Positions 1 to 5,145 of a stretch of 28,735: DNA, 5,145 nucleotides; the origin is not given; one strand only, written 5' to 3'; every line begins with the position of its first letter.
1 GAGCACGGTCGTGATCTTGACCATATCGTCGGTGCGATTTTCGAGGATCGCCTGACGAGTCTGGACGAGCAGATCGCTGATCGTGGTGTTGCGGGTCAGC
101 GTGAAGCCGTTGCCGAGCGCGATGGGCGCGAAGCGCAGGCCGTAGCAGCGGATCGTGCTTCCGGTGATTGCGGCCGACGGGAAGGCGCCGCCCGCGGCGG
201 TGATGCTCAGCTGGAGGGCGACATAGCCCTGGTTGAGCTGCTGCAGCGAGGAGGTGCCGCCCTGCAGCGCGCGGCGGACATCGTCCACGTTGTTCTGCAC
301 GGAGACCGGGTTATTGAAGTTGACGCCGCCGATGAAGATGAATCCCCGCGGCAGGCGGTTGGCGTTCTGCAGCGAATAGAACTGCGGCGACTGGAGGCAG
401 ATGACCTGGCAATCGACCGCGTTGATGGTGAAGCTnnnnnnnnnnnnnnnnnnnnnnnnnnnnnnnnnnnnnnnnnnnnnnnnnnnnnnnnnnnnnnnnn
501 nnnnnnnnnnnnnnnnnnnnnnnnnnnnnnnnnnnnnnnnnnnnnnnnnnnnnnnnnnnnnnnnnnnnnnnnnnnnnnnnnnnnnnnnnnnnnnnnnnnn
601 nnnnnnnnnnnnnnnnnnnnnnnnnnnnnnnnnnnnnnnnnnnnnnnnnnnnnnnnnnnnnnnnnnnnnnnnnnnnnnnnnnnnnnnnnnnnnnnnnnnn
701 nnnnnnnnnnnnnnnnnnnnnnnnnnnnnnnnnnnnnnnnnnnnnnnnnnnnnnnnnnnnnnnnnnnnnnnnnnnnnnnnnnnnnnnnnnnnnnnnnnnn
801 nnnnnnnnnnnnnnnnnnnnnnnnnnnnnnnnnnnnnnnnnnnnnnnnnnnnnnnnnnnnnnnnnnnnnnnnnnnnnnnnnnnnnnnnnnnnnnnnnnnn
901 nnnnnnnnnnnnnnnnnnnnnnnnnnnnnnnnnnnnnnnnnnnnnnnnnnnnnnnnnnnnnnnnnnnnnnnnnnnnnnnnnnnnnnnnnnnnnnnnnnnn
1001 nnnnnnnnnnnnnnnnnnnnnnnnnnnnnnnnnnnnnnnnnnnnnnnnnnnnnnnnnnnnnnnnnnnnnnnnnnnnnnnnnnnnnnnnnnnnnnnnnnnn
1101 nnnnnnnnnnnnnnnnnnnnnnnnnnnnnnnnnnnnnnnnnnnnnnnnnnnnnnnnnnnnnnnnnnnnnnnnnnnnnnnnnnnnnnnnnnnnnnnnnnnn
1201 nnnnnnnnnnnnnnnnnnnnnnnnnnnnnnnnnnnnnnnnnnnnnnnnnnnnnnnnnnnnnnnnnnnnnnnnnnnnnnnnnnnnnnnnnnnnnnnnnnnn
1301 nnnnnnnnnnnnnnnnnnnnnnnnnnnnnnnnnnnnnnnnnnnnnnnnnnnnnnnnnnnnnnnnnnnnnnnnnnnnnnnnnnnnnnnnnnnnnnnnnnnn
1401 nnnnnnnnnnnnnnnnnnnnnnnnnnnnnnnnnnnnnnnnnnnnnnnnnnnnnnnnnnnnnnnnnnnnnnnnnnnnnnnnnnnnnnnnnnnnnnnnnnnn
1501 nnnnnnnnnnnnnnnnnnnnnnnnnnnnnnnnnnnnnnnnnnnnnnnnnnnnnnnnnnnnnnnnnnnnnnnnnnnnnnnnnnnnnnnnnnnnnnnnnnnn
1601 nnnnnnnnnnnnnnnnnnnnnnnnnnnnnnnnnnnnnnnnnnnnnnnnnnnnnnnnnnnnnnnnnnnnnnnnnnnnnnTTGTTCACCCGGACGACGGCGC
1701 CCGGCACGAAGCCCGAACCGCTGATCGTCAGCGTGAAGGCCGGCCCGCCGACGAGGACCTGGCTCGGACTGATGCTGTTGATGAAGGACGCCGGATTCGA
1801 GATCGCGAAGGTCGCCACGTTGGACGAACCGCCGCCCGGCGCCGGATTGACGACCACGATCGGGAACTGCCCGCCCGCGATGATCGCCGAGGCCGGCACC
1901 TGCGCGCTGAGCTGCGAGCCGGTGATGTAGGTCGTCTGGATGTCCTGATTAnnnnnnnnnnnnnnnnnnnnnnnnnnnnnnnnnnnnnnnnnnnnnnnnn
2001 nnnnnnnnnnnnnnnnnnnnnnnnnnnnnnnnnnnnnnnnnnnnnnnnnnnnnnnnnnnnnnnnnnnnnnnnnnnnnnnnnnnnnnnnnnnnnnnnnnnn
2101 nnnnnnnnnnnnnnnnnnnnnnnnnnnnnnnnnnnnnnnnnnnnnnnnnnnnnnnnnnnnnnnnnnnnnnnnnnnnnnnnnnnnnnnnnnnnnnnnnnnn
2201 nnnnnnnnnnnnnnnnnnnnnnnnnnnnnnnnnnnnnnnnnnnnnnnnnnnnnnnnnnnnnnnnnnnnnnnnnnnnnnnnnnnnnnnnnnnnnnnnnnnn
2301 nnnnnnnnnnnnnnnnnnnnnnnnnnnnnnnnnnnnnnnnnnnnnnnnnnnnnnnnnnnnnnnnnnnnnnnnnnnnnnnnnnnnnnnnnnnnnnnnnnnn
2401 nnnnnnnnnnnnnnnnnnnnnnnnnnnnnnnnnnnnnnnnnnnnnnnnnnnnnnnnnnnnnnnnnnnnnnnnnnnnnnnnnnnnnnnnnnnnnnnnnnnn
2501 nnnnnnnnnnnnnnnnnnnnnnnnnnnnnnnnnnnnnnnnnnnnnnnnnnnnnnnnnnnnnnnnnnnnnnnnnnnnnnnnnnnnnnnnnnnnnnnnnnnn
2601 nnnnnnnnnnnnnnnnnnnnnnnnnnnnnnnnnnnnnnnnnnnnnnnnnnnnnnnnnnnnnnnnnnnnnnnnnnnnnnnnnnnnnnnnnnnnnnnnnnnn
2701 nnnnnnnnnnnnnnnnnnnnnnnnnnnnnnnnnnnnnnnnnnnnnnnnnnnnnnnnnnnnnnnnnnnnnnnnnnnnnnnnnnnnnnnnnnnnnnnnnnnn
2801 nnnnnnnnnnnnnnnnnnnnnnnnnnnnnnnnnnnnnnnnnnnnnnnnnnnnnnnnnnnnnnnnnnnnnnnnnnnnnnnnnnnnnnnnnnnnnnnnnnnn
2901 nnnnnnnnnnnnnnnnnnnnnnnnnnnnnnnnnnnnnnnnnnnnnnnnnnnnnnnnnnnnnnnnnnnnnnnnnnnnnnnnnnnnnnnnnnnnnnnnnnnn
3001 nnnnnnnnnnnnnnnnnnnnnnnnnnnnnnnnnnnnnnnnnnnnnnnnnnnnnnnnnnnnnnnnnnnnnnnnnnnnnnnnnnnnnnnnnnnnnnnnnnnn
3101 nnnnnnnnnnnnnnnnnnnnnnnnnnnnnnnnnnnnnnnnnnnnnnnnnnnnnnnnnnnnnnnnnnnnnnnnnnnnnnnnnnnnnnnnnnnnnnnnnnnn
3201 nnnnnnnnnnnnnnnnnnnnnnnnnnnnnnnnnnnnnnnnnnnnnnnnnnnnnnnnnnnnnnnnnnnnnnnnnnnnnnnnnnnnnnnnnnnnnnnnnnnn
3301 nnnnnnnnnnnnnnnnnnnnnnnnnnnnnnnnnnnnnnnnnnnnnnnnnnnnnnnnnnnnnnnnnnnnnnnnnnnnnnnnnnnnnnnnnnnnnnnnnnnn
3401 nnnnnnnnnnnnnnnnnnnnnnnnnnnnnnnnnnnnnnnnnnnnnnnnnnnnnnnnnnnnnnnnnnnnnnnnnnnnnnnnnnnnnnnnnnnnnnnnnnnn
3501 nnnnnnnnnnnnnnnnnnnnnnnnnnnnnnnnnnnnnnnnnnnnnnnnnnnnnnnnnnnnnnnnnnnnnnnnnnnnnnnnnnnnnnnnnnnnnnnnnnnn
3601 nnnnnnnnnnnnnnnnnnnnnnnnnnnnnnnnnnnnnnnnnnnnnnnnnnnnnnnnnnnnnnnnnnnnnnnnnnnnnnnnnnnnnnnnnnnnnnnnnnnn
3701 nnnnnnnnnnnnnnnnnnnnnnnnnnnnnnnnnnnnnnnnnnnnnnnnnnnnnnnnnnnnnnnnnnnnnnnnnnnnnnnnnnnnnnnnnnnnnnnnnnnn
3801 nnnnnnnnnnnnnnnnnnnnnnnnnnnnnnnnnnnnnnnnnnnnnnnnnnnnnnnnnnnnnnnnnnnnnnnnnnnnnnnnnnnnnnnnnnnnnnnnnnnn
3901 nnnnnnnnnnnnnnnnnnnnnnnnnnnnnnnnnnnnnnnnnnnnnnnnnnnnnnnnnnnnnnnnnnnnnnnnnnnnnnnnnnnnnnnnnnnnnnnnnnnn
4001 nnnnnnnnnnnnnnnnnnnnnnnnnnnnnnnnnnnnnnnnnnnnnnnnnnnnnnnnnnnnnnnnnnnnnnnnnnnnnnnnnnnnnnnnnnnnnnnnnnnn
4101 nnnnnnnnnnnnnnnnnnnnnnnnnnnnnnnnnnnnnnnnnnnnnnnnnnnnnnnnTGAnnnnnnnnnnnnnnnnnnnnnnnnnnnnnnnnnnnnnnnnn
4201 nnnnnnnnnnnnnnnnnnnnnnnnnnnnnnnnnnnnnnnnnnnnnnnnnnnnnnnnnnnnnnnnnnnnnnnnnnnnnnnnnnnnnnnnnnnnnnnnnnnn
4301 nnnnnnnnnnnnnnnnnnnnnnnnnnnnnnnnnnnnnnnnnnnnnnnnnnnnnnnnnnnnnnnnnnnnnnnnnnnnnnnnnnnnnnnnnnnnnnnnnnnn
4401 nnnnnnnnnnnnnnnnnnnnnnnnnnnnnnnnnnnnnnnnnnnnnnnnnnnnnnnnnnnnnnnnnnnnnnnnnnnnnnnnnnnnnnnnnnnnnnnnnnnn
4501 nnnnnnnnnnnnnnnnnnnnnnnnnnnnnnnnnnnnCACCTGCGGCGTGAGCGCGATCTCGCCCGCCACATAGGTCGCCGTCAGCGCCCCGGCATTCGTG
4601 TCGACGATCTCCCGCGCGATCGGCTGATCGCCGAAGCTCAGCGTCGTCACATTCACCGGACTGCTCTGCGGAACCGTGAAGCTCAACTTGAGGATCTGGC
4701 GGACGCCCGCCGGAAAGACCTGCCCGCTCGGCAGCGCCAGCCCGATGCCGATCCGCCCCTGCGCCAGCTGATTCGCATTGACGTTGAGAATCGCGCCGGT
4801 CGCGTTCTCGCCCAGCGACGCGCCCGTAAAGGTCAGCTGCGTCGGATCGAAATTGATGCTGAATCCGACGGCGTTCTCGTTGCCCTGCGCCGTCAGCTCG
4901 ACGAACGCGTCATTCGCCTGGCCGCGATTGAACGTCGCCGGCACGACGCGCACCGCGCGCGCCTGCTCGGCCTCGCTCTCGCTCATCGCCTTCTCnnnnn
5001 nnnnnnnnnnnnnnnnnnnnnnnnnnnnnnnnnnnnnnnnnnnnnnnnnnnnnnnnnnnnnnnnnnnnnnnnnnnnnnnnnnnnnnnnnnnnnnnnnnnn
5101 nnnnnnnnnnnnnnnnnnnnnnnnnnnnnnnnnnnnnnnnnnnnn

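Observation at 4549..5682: Cohesin-dockerin-cohesin core in a giant non-catalytic surface protein: possible self-assembling scaffold outside cellulosome-forming clades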

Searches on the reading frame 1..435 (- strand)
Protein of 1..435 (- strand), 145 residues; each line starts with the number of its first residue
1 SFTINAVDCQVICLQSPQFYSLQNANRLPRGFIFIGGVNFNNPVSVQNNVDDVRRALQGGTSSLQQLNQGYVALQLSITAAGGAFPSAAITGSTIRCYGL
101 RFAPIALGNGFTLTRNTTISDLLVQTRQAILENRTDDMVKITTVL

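Call 8: search_protein_families(library=pfam, proteins=[window:1-435:-], max_evalue=10)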
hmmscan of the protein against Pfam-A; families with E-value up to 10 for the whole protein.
seq(145 aa): 1 family
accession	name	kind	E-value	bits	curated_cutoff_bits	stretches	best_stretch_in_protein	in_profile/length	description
PF15939.10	YmcE_antitoxin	-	0.14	12.8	27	1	23-46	7-30/76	Putative antitoxin of bacterial toxin-antitoxin system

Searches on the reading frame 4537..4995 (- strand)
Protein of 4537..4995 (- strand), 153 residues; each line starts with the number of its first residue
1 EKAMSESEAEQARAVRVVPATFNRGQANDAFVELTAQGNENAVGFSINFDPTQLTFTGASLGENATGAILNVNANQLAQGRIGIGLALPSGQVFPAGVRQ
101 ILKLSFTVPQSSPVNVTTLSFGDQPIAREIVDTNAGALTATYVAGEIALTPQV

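Call 8: search_protein_families(library=pfam, proteins=[window:4537-4995:-], max_evalue=10)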
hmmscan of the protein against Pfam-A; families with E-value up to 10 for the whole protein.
seq(153 aa): 2 families
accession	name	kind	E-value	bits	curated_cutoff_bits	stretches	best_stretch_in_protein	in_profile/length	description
PF00963.24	Cohesin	-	0.0023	18.6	24.1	1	42-124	32-117/139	Cohesin domain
PF05307.16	Bundlin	-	0.08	13.6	22.3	1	72-139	62-121/151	Bundlin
